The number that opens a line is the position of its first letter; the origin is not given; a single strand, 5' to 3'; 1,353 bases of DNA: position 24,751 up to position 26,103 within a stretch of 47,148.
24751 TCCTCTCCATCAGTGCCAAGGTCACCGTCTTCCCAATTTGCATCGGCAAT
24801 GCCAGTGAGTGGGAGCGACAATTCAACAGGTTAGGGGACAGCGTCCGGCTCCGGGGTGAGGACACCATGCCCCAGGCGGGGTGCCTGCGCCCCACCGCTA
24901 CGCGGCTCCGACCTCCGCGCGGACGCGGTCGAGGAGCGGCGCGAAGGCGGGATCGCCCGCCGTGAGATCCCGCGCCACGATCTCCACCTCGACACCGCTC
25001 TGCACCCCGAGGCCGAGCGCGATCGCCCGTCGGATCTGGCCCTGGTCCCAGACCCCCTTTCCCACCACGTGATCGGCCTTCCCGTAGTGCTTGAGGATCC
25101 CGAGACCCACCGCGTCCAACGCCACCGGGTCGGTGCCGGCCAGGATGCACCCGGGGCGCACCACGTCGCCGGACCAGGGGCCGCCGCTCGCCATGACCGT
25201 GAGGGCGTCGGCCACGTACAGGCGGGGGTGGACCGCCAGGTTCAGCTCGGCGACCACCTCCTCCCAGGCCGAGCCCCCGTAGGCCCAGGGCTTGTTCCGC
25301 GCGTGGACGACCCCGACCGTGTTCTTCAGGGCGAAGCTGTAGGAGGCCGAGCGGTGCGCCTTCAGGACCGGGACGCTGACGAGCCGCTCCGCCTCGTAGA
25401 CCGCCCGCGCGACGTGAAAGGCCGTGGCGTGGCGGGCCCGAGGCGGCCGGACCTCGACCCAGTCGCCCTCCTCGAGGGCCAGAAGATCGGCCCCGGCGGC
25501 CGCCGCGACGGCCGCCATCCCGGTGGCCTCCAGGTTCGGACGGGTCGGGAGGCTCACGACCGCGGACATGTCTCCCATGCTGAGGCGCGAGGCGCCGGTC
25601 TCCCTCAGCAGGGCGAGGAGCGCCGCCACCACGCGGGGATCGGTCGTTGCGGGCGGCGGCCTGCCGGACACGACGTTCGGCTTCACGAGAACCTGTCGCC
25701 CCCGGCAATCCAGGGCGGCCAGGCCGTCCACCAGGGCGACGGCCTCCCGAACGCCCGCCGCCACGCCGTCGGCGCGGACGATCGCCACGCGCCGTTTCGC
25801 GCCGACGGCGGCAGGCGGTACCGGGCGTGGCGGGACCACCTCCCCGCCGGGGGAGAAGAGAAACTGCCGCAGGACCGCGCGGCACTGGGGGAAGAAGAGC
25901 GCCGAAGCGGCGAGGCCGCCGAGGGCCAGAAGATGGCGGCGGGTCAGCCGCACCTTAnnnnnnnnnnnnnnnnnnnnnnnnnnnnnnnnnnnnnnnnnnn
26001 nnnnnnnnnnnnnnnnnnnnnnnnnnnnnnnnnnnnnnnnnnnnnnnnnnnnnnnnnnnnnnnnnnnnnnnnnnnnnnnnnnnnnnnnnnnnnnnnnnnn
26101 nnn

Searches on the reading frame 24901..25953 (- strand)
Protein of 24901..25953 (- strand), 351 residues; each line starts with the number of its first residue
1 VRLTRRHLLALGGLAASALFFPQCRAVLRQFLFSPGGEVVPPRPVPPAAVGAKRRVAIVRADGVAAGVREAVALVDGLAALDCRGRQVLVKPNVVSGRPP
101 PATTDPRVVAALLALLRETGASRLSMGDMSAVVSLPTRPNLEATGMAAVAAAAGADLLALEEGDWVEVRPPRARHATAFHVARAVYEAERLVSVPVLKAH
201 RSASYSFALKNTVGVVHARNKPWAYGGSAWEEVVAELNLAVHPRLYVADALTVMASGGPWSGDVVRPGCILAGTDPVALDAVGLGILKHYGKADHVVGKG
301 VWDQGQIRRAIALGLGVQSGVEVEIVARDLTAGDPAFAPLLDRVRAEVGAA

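Call 33: search_protein_families(library=ncbifam, proteins=[window:24901-25953:-], max_evalue=0.00001)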
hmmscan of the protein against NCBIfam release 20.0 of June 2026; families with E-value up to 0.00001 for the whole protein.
window:24901-25953:- (351 aa): 1 family
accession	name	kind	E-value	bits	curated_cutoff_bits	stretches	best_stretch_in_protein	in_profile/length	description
NF052623.1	Npun_F2552_fam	equivalog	2.3e-11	43.7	500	1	67-288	19-240/314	Npun_F2552 family protein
